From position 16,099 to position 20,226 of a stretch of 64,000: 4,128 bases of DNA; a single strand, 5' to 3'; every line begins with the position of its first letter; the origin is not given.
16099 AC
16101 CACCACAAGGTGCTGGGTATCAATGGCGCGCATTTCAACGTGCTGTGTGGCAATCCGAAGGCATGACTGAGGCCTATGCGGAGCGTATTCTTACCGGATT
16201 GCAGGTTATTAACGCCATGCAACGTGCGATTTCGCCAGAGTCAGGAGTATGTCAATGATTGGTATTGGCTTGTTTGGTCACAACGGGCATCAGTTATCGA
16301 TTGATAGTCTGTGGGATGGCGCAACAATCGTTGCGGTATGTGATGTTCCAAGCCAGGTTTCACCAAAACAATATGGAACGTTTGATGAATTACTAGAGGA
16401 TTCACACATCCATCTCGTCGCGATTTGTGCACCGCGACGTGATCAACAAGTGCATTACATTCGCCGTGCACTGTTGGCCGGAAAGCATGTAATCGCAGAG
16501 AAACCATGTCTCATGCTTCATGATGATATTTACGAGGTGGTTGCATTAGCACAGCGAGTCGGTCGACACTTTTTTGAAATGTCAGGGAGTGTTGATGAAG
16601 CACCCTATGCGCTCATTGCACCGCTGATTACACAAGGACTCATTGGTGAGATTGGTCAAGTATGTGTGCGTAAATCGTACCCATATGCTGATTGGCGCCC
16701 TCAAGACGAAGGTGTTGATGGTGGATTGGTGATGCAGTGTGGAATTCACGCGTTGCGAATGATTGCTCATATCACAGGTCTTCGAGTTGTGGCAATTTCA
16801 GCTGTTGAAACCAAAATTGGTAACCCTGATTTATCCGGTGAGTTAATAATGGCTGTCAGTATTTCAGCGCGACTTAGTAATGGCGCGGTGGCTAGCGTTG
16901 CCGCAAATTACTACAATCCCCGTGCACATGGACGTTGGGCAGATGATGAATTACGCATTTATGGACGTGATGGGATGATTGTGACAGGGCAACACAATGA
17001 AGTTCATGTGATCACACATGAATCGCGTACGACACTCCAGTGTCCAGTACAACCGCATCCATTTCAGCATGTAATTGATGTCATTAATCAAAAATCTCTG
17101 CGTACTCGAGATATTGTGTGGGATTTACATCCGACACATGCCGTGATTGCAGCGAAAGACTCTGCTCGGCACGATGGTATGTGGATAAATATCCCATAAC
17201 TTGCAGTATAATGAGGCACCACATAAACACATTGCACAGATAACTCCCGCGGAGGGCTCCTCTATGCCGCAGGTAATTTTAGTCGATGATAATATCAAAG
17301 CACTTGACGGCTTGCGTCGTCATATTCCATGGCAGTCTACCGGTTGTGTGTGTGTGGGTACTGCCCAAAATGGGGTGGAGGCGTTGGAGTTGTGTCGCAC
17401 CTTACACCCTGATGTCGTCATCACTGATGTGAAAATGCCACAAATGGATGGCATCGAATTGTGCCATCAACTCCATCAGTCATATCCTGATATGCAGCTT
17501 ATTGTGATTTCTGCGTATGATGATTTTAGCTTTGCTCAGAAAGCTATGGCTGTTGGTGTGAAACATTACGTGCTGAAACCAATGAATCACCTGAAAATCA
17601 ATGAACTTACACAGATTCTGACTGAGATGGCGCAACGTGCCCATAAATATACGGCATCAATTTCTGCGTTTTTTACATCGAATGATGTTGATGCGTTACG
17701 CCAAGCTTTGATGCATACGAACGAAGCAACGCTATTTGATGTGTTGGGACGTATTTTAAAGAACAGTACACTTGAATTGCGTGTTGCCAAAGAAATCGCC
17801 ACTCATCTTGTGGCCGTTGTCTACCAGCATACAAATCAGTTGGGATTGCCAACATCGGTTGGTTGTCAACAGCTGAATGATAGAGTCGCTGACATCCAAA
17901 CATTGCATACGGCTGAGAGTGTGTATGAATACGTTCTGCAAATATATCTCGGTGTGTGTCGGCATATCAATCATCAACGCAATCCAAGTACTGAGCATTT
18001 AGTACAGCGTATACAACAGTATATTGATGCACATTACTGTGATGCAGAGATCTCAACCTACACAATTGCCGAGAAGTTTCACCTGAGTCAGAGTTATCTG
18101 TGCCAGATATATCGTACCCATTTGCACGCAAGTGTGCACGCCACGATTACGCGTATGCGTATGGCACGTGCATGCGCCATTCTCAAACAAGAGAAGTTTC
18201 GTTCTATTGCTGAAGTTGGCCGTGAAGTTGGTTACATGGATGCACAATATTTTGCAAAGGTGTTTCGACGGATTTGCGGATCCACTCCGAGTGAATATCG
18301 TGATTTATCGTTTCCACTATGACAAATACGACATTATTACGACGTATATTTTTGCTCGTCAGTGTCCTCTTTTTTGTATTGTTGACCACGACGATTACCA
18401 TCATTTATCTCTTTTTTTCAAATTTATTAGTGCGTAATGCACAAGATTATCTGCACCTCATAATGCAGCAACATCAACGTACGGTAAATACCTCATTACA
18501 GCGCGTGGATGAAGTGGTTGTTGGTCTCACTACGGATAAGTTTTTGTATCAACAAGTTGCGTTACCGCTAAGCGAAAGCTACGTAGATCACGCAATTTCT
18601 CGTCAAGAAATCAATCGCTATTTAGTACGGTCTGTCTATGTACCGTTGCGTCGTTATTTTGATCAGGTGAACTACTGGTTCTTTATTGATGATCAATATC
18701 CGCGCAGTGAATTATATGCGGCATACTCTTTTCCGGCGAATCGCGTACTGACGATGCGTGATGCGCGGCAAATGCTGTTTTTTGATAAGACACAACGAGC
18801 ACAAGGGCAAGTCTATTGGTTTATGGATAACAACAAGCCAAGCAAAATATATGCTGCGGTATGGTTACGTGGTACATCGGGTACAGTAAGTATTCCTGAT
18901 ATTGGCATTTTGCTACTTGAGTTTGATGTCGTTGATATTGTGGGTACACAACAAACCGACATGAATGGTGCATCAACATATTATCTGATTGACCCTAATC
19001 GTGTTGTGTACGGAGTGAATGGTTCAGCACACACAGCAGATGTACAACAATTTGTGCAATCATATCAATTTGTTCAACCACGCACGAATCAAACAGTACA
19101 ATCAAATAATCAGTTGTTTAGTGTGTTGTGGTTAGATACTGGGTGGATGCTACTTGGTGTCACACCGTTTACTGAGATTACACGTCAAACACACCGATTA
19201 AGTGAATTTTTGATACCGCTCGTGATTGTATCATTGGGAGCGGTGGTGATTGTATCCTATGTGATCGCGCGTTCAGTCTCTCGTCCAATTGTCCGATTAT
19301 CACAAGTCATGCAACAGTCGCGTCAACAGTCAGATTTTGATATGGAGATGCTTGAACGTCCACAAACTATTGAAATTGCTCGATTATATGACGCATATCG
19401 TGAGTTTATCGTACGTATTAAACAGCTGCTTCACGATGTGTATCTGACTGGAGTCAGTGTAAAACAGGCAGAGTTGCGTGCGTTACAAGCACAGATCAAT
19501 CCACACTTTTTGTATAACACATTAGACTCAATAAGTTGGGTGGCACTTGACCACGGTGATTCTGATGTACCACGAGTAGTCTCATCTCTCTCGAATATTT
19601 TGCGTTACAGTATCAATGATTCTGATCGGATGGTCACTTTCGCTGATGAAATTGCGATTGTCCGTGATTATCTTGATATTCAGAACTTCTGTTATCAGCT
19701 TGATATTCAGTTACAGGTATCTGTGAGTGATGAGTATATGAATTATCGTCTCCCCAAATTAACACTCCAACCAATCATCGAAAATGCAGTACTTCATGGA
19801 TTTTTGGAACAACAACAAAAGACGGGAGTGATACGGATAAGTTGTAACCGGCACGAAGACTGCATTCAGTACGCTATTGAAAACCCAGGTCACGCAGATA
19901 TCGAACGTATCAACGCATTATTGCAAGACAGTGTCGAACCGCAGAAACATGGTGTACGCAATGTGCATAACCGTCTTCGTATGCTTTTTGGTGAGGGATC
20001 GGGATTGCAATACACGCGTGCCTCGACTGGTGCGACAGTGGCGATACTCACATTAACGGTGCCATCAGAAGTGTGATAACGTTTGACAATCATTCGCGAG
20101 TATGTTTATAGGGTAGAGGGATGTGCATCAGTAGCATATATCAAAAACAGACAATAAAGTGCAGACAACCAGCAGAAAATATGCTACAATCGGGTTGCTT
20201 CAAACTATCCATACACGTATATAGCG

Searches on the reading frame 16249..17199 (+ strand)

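Call 89: search_protein_families(library=pfam, proteins=[window:16249-17199:+], max_evalue=0.00001)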
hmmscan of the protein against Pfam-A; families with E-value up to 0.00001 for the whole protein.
window:16249-17199:+ (316 aa): 3 families
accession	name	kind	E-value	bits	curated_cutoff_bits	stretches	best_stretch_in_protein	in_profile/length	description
PF22725.1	GFO_IDH_MocA_C3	-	3.1e-14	53.5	27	1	124-245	5-124/124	GFO/IDH/MocA C-terminal domain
PF01408.29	GFO_IDH_MocA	-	1.6e-10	42.2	24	1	3-108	5-116/120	Oxidoreductase family, NAD-binding Rossmann fold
PF02894.22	GFO_IDH_MocA_C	-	6.4e-07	29.8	22.9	1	126-258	3-145/218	Oxidoreductase family, C-terminal alpha/beta domain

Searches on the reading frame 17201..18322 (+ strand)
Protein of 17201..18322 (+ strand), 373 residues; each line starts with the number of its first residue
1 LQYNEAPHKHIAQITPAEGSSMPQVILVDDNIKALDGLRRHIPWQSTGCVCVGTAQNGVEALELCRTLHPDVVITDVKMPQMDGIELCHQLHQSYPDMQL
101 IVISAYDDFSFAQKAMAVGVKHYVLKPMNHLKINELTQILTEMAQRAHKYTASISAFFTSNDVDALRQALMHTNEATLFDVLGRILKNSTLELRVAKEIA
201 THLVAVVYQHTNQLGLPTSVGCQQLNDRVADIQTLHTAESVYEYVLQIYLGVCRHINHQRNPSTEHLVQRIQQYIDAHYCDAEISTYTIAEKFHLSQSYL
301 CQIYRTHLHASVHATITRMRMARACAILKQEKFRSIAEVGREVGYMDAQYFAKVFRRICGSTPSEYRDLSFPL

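Call 89: search_protein_families(library=pfam, proteins=[window:17201-18322:+], max_evalue=0.00001)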
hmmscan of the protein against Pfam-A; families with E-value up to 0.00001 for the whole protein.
window:17201-18322:+ (373 aa): 3 families
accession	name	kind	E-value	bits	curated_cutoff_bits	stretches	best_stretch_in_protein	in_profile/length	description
PF00072.30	Response_reg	-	6.8e-26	91.1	30.2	1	25-134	1-107/111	Response regulator receiver domain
PF12833.13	HTH_18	-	1.1e-17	64.6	33.6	1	289-367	1-78/80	Helix-turn-helix domain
PF00165.29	HTH_AraC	-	2.2e-13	50.4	26.6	1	335-367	10-41/42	Bacterial regulatory helix-turn-helix proteins, AraC family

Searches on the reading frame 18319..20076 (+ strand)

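Call 89: search_protein_families(library=pfam, proteins=[window:18319-20076:+], max_evalue=0.00001)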
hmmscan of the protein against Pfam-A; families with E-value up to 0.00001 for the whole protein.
window:18319-20076:+ (585 aa): 1 family
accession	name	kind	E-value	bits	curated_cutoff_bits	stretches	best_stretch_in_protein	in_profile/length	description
PF06580.19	His_kinase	-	1.7e-25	89.5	25.2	1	384-460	1-78/81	Histidine kinase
